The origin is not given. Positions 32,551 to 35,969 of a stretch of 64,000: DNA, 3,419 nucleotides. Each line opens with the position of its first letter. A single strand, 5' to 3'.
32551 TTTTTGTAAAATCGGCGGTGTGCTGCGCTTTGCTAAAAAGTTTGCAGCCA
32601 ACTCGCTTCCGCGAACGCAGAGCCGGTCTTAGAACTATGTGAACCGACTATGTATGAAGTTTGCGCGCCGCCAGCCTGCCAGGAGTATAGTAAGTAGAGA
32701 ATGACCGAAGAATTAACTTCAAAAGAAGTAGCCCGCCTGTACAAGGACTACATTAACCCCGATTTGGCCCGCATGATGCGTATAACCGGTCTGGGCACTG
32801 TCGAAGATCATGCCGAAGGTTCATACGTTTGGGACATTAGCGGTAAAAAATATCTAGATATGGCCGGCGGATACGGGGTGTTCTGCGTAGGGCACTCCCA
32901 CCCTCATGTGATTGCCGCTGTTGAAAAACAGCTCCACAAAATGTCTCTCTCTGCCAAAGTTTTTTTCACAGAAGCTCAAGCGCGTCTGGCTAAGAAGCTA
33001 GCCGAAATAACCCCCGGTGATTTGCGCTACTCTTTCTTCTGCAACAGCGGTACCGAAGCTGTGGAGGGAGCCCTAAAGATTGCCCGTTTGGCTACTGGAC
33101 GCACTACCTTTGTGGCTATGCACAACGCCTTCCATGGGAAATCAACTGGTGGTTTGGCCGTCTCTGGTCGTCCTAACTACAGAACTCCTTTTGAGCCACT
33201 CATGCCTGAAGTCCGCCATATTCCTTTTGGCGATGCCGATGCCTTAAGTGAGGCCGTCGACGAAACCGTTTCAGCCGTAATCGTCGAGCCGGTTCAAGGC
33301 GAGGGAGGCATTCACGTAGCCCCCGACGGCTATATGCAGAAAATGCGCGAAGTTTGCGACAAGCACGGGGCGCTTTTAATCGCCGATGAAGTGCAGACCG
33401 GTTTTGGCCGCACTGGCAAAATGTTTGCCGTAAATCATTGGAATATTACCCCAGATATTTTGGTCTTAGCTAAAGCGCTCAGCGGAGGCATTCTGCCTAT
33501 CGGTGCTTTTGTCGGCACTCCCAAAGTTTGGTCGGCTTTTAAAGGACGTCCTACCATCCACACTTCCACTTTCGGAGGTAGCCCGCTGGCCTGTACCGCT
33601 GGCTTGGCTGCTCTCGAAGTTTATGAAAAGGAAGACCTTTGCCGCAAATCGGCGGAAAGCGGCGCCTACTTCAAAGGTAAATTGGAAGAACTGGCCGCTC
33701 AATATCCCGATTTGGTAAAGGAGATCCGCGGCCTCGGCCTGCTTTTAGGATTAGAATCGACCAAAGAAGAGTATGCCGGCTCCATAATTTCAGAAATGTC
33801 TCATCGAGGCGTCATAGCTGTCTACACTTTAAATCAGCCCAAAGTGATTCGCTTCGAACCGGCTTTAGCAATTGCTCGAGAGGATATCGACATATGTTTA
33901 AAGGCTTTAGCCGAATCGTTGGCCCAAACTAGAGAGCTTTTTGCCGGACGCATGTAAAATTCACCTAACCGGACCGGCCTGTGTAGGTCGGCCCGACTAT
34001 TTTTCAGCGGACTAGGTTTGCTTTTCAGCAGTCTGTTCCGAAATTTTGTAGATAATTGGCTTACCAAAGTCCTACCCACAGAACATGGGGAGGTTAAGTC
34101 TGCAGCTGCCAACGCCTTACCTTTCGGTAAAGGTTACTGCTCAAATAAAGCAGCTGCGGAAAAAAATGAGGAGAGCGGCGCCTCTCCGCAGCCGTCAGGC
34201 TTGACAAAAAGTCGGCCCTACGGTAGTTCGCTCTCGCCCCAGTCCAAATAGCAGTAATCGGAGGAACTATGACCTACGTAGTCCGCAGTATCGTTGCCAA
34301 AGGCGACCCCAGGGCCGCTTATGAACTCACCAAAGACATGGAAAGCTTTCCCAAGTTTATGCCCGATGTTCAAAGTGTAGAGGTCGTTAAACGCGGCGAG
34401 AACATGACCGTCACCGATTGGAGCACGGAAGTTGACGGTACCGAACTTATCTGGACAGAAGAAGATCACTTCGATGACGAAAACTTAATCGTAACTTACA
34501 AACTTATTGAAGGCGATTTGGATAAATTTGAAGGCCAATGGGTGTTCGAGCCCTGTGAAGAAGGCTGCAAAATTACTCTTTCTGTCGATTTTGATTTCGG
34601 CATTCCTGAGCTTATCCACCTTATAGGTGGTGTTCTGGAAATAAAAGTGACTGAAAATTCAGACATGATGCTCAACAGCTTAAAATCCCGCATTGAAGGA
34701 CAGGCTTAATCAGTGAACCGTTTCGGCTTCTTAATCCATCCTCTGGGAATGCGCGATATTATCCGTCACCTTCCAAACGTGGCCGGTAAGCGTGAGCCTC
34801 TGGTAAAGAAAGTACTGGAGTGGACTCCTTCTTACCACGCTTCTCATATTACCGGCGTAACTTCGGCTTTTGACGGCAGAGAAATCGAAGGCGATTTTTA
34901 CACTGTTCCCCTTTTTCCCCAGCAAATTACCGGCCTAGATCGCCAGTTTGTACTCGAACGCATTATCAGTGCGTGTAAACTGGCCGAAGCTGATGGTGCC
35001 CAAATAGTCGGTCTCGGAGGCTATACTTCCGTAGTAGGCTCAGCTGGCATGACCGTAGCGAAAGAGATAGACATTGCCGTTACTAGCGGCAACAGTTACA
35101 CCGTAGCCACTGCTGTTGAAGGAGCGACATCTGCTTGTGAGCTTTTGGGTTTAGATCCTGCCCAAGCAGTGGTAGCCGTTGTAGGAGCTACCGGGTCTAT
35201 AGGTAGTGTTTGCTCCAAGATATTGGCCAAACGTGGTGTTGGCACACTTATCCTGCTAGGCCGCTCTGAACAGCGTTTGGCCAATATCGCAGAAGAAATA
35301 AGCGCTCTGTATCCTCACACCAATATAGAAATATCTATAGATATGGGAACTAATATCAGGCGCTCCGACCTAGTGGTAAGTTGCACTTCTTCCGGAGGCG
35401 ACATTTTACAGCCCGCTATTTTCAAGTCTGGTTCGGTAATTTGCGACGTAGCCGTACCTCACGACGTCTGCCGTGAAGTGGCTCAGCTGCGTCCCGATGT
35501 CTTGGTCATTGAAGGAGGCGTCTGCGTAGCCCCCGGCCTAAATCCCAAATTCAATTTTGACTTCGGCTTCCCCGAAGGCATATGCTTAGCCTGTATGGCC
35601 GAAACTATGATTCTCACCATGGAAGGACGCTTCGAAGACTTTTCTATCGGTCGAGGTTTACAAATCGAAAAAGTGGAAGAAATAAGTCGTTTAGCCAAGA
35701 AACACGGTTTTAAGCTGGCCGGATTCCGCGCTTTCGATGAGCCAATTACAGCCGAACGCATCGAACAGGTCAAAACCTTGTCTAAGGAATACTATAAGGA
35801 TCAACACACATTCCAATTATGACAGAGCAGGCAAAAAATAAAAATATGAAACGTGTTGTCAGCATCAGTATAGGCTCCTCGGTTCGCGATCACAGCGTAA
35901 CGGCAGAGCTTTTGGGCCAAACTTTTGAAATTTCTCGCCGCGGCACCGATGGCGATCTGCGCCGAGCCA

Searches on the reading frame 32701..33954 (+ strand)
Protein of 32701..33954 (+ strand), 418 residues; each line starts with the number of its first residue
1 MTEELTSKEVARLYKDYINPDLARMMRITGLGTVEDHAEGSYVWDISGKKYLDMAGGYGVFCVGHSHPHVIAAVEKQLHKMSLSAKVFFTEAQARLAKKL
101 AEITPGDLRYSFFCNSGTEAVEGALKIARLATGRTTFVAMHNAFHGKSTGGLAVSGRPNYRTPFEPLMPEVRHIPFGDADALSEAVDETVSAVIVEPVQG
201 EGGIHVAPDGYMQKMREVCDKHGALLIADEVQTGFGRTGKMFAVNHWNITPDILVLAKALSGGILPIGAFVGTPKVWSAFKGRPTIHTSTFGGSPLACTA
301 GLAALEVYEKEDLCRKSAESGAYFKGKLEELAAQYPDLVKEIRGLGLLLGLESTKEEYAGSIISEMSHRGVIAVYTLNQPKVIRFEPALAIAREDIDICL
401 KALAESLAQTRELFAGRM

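Call 50: search_protein_families(library=pfam, proteins=[window:32701-33954:+], max_evalue=0.001)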
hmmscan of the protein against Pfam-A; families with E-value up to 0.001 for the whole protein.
window:32701-33954:+ (418 aa): 1 family
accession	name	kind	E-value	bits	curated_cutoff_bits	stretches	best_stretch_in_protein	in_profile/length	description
PF00202.27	Aminotran_3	-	3.6e-115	385.3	30.5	1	36-405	14-401/403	Aminotransferase class-III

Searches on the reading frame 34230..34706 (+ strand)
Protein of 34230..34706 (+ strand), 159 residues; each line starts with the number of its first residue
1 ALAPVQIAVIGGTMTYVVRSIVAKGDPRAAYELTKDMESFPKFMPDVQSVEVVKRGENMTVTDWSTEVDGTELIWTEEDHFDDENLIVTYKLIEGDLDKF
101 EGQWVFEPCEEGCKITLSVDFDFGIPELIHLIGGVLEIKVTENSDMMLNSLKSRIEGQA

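Call 50: search_protein_families(library=pfam, proteins=[window:34230-34706:+], max_evalue=0.001)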
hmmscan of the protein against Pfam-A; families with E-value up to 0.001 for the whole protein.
window:34230-34706:+ (159 aa): 3 families
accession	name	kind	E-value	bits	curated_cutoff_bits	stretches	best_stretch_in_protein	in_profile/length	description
PF03364.25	Polyketide_cyc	-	1.4e-18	67.8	23.4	1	27-143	5-121/126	Polyketide cyclase / dehydrase and lipid transport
PF10604.15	Polyketide_cyc2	-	2.6e-14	54.1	27.4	1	15-156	2-142/142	Polyketide cyclase / dehydrase and lipid transport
PF00407.25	Bet_v_1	-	1.2e-06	28.9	22.4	1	21-99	10-93/151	Pathogenesis-related protein Bet v 1 family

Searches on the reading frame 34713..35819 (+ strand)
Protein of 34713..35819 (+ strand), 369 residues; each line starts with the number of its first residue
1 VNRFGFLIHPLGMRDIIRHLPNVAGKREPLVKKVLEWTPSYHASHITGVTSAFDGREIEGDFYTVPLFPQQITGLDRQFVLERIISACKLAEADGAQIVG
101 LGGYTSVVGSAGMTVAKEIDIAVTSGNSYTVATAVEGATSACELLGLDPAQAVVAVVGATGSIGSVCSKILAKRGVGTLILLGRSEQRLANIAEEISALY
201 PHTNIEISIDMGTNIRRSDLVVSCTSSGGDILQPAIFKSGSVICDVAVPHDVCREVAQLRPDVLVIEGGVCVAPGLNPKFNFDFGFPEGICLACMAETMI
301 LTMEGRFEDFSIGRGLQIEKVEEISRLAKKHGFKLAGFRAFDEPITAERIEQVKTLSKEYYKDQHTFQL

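Call 50: search_protein_families(library=pfam, proteins=[window:34713-35819:+], max_evalue=0.001)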
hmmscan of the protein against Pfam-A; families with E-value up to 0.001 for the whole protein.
window:34713-35819:+ (369 aa): 5 families
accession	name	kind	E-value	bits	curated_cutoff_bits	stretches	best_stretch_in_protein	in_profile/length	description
PF01488.26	Shikimate_DH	-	1.9e-10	41.4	24.3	1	150-260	11-125/138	Shikimate / quinate 5-dehydrogenase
PF02719.21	Polysacc_synt_2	-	7.7e-06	25.7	20.2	1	154-221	1-69/293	Polysaccharide biosynthesis protein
PF08659.16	KR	-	8.1e-06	26.3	22.6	1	153-202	2-51/180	KR domain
PF01118.30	Semialdhyde_dh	-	0.00017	22.4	26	1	154-246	2-96/121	Semialdehyde dehydrogenase, NAD binding domain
PF00106.31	adh_short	-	0.00019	21.4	26.6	1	153-214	2-61/195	short chain dehydrogenase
